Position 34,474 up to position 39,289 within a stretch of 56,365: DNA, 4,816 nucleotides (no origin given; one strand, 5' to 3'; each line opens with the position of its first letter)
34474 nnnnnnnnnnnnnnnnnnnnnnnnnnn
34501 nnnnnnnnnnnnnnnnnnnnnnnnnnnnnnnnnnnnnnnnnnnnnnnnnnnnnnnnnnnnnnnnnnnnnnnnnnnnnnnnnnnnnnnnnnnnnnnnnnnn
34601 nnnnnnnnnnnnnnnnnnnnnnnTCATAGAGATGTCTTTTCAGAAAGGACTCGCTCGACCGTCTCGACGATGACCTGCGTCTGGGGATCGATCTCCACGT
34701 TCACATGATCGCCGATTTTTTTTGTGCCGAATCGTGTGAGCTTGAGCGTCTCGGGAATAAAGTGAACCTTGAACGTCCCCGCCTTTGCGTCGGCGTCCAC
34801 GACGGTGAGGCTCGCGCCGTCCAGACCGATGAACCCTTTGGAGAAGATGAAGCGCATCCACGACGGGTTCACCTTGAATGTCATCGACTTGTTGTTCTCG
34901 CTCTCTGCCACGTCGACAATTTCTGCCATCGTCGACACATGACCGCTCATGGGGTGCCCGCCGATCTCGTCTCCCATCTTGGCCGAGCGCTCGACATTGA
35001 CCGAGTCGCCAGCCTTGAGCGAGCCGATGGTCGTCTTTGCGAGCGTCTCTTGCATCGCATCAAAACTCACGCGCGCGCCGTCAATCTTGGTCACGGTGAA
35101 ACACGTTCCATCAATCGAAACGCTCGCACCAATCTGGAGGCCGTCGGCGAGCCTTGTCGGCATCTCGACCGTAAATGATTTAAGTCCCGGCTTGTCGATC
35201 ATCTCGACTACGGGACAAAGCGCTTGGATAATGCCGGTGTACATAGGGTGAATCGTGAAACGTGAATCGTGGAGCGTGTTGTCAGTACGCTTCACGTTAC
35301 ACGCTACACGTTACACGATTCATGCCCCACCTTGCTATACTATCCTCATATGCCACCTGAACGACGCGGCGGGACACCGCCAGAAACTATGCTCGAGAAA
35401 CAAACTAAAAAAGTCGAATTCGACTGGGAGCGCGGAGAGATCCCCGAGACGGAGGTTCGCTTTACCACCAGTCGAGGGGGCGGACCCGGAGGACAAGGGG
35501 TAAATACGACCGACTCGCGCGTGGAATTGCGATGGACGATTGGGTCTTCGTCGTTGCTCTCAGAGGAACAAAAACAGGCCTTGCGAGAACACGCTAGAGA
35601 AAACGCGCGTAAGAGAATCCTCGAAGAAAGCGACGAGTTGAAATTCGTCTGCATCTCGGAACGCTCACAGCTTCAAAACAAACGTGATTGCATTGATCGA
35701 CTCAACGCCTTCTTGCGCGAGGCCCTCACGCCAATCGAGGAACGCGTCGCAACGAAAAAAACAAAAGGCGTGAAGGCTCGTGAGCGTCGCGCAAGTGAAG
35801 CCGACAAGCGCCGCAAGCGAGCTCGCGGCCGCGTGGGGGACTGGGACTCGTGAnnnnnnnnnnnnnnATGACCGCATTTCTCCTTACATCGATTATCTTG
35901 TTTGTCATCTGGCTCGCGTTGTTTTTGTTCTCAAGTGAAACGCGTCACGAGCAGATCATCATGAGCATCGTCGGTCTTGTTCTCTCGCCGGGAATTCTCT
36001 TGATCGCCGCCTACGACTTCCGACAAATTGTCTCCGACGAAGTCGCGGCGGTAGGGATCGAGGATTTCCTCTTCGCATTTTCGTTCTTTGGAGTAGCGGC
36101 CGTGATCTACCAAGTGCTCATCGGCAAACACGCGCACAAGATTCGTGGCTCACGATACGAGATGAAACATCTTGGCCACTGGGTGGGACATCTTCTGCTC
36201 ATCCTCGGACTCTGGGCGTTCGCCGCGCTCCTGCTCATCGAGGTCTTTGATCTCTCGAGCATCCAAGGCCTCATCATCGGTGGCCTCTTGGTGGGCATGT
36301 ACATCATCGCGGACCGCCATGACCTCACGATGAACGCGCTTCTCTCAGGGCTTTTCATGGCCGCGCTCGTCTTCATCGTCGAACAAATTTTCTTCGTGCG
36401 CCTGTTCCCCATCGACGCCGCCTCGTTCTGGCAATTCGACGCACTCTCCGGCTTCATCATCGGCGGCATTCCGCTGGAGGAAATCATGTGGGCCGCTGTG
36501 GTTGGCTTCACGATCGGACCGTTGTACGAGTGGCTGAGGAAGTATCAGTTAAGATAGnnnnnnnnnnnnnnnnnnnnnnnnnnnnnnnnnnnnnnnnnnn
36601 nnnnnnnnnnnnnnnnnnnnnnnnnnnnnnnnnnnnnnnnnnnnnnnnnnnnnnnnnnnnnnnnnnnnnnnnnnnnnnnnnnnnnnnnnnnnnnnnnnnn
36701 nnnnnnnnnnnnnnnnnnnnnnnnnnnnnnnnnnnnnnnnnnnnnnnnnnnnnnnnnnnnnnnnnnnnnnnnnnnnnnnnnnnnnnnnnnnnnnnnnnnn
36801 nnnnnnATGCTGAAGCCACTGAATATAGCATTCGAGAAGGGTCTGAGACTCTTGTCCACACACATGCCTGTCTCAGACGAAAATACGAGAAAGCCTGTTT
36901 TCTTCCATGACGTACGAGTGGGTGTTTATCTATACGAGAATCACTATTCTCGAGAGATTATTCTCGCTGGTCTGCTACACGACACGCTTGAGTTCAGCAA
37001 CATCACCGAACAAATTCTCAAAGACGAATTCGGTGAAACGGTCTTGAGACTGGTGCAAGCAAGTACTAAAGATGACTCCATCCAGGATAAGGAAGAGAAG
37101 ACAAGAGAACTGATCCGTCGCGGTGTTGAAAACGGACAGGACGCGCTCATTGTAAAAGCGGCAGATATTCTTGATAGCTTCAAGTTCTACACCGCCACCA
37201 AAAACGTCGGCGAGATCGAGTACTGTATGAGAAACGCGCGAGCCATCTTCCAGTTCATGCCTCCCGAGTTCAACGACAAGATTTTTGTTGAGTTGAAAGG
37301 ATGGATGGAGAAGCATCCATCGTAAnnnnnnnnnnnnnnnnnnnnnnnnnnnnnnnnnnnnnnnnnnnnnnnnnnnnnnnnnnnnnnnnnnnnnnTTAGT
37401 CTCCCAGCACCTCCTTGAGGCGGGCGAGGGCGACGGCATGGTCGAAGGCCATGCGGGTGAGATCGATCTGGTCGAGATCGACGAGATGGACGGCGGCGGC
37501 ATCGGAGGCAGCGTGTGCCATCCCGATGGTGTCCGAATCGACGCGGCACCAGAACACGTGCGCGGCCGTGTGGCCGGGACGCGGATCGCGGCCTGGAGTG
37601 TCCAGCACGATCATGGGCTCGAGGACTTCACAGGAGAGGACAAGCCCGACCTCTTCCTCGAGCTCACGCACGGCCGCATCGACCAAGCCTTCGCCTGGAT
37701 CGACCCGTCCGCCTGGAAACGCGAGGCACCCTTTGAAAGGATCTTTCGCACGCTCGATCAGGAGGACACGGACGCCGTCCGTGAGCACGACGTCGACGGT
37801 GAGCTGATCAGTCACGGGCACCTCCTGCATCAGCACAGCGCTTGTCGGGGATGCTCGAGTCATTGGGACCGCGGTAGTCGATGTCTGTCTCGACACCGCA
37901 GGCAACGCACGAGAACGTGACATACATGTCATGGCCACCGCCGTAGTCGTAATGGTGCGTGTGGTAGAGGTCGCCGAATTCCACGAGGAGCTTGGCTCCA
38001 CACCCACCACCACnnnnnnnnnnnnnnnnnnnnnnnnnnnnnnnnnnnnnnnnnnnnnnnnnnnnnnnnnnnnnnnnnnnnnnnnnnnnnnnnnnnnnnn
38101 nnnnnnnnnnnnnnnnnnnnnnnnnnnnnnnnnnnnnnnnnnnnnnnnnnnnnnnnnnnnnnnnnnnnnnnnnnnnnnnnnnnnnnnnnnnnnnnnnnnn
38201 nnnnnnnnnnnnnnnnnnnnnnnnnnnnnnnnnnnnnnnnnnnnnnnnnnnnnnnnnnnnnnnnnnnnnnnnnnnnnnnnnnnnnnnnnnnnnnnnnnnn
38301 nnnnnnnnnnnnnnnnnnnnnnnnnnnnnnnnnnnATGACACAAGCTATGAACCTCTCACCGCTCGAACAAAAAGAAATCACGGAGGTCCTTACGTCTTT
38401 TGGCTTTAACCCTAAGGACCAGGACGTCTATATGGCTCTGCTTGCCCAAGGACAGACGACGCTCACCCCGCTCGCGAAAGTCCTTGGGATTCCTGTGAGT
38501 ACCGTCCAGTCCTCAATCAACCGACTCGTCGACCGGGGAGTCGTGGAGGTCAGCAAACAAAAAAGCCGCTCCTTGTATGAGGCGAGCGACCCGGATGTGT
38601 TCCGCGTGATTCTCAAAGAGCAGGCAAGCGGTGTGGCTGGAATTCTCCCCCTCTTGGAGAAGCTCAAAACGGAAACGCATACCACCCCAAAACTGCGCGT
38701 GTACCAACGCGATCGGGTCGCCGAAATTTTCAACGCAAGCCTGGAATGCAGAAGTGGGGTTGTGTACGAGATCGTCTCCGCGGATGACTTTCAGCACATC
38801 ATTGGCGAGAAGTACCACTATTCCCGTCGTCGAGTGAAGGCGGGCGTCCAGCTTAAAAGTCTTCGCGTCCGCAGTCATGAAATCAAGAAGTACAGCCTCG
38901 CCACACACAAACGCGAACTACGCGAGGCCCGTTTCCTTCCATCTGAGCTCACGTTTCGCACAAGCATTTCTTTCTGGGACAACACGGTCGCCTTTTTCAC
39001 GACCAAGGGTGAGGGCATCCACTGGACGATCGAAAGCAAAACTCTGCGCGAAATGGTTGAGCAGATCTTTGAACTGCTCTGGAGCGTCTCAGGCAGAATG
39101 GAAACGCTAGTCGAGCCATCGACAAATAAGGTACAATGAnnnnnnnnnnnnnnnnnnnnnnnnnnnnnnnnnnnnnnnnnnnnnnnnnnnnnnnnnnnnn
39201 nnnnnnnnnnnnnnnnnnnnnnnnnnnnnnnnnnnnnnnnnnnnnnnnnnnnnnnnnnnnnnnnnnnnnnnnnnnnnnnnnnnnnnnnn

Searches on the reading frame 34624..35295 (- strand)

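Call 79: search_protein_families(library=pfam, proteins=[window:34624-35295:-], max_evalue=0.00001)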
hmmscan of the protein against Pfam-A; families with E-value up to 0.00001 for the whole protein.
window:34624-35295:- (223 aa): 1 family
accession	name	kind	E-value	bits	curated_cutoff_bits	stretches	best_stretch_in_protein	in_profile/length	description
PF00677.23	Lum_binding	-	3.2e-43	146.1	27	2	117-203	1-86/86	Lumazine binding domain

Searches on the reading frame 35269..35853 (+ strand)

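Call 79: search_protein_families(library=pfam, proteins=[window:35269-35853:+], max_evalue=0.00001)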
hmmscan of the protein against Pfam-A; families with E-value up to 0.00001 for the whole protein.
window:35269-35853:+ (194 aa): 1 family
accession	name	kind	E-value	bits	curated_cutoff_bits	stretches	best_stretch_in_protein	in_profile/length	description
PF00472.26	RF-1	-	2.8e-16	60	35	1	57-183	6-103/116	RF-1 domain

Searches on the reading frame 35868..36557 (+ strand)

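Call 80: search_protein_families(library=pfam, proteins=[window:35868-36557:+], max_evalue=0.00001)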
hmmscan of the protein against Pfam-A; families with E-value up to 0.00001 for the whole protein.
window:35868-36557:+ (229 aa): 1 family
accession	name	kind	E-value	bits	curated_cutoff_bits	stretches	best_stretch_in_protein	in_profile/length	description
PF18916.5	Lycopene_cyc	-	5.9e-08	33.6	27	1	138-223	9-92/92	Lycopene cyclase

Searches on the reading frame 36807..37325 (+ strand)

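Call 80: search_protein_families(library=pfam, proteins=[window:36807-37325:+], max_evalue=0.00001)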
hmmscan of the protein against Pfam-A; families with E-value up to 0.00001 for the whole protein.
window:36807-37325:+ (172 aa): 1 family
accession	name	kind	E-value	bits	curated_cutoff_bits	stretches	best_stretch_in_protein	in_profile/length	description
PF13328.12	HD_4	-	1.6e-09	38.1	27.2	1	22-114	11-103/156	HD domain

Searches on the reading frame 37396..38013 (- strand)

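Call 80: search_protein_families(library=pfam, proteins=[window:37396-38013:-], max_evalue=0.00001)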
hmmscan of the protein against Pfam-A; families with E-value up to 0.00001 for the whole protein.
window:37396-38013:- (205 aa): 1 family
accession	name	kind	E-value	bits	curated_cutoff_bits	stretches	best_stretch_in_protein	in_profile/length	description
PF00293.34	NUDIX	-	4.8e-21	75.6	21.1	1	70-198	3-133/134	NUDIX domain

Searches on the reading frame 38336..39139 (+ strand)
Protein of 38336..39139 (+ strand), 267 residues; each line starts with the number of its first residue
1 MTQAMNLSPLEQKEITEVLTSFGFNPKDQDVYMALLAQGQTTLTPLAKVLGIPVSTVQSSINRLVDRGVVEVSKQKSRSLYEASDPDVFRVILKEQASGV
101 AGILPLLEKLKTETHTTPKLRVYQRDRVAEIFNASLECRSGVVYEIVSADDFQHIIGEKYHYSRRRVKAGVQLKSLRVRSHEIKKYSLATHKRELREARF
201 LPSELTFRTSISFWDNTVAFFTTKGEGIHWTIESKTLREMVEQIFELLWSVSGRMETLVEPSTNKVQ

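Call 80: search_protein_families(library=pfam, proteins=[window:38336-39139:+], max_evalue=0.00001)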
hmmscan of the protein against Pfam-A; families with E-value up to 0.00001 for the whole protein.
window:38336-39139:+ (267 aa): 2 families
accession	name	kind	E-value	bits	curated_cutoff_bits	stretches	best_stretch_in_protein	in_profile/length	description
PF01978.25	TrmB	-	4.5e-15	55.7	25.6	1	19-86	1-67/68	Sugar-specific transcriptional regulator TrmB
PF13412.12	HTH_24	-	3.5e-06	26.9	21.9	1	25-71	2-48/48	Winged helix-turn-helix DNA-binding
